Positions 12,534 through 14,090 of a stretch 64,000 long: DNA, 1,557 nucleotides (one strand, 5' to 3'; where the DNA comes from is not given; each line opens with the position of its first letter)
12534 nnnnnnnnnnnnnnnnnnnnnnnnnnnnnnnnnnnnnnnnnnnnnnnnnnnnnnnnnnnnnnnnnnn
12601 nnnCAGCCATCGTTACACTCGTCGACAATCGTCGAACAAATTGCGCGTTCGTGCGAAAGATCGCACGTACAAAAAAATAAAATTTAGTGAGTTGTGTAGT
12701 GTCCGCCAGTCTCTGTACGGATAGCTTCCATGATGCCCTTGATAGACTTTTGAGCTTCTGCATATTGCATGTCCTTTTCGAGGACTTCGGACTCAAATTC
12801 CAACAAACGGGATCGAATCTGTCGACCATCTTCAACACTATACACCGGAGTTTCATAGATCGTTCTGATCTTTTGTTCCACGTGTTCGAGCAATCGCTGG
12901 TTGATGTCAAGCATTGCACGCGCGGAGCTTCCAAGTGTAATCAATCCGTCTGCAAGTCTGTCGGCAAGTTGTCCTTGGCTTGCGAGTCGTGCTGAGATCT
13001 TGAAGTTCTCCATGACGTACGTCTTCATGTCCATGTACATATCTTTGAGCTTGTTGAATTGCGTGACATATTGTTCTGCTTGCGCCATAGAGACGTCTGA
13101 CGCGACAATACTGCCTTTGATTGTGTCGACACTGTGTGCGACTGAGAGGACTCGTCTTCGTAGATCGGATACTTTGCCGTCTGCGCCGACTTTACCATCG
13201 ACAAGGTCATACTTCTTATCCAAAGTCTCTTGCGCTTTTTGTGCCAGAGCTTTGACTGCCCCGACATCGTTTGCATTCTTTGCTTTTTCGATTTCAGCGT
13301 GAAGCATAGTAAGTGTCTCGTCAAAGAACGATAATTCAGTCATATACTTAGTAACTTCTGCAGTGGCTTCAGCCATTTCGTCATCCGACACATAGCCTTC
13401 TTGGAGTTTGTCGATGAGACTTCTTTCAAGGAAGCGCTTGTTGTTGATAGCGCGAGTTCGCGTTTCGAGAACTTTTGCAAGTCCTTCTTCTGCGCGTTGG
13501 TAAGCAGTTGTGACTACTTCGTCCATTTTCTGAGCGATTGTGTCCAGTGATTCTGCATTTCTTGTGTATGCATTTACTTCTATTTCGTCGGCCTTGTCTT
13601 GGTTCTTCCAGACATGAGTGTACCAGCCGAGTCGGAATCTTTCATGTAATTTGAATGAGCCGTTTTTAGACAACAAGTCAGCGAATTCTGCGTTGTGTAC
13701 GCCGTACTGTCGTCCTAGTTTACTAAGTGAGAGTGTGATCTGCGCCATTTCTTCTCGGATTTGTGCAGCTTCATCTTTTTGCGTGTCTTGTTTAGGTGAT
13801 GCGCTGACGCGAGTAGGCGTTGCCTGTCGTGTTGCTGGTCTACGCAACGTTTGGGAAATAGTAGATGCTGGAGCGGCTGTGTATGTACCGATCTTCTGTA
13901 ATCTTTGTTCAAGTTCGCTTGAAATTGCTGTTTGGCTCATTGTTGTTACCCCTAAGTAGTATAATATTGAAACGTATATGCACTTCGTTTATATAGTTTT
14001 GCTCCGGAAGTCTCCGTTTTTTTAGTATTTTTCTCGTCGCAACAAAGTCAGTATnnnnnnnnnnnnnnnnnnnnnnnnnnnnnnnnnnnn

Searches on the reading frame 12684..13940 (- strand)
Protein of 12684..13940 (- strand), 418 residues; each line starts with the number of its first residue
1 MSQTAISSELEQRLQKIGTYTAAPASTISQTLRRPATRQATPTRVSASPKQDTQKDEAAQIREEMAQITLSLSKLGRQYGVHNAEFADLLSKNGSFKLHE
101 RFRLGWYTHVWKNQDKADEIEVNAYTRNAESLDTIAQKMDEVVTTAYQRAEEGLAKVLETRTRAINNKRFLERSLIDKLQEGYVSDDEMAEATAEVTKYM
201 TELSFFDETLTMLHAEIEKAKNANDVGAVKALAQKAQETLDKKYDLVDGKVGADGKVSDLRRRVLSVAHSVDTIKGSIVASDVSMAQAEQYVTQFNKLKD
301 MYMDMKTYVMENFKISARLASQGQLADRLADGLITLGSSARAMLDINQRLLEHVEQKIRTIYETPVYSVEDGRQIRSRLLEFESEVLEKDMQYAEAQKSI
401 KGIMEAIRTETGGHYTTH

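Call 3: search_protein_families(library=pfam, proteins=[window:12684-13940:-], max_evalue=0.1)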
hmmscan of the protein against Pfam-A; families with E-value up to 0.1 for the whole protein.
window:12684-13940:- (418 aa): 2 families
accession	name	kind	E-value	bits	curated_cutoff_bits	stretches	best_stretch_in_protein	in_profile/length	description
PF12643.12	MazG-like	-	0.0066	17.1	27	0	55-98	28-72/85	MazG-like family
PF18517.6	LZ3wCH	-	0.023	15.1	26.1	1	287-316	9-38/55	Leucine zipper with capping helix domain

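Call 15: search_protein_families(library=padloc, proteins=[window:12684-13940:-], max_evalue=0.01)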
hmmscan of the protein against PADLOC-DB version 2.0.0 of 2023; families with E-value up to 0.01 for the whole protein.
window:12684-13940:- (418 aa): 0 families

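Call 16: search_protein_families(library=phrogs, proteins=[window:12684-13940:-], max_evalue=0.01)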
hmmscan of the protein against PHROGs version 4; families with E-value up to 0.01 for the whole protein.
window:12684-13940:- (418 aa): 1 family
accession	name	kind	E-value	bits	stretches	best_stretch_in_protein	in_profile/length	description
phrog_769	-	transcription regulation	0.0012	19.8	0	51-91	6-46/89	transcriptional repressor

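Call 41: search_solved_structures(query=A5, max_evalue=1)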
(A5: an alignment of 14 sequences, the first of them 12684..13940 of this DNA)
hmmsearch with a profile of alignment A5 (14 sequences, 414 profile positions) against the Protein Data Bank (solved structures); distinct sequences matched with E-value up to 1: 1.
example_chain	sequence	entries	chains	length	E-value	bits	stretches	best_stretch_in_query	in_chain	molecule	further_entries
4rxm_A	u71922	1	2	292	0.63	11.9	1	230-272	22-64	Possible sugar ABC superfamily ATP binding cassette transporter, binding protein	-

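Call 82: search_protein_families(library=ncbifam, proteins=[window:12684-13940:-], max_evalue=0.01)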
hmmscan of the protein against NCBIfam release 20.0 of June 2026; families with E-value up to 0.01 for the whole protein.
window:12684-13940:- (418 aa): 0 families

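Call 89: search_protein_families(library=pfam, alignment_id=A5, max_evalue=0.05)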
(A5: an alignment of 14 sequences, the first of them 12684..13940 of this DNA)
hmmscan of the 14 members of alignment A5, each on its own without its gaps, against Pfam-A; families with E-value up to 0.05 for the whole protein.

A. member 1, window:12684-13940:- (418 aa): 2 families
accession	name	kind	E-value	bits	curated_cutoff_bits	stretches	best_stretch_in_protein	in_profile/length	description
PF12643.12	MazG-like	-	0.0066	17.1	27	0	55-98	28-72/85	MazG-like family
PF18517.6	LZ3wCH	-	0.023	15.1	26.1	0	287-316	9-38/55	Leucine zipper with capping helix domain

B. families by the number of members that match (of 14 scanned): 24 families
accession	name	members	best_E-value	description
PF05816.16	TelA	2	0.00021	Toxic anion resistance protein (TelA)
PF18052.6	Rx_N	2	0.0013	Rx N-terminal domain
PF24531.2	ANC1_spectrin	2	0.01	Nuclear anchorage protein 1, spectrin repeat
PF04201.20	TPD52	2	0.013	Tumour protein D52 family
PF24627.1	PUMA_CC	1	0.0017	PUMA coiled-coil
PF08761.16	dUTPase_2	1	0.0028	dUTPase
PF10018.14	Med4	1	0.0052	Vitamin-D-receptor interacting Mediator subunit 4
PF09905.14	VF530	1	0.0058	DNA-binding protein VF530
PF16559.10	GIT_CC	1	0.0058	GIT coiled-coil Rho guanine nucleotide exchange factor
PF12643.12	MazG-like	1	0.0066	MazG-like family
PF04977.20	DivIC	1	0.007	Septum formation initiator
PF08463.15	EcoEI_R_C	1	0.011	EcoEI R protein C-terminal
PF04772.17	Flu_B_M2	1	0.012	Influenza B matrix protein 2 (BM2)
PF20450.4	PPV_E1_DBD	1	0.014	Papillomavirus E1, DNA-binding domain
PF08581.15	Tup_N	1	0.015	Tup N-terminal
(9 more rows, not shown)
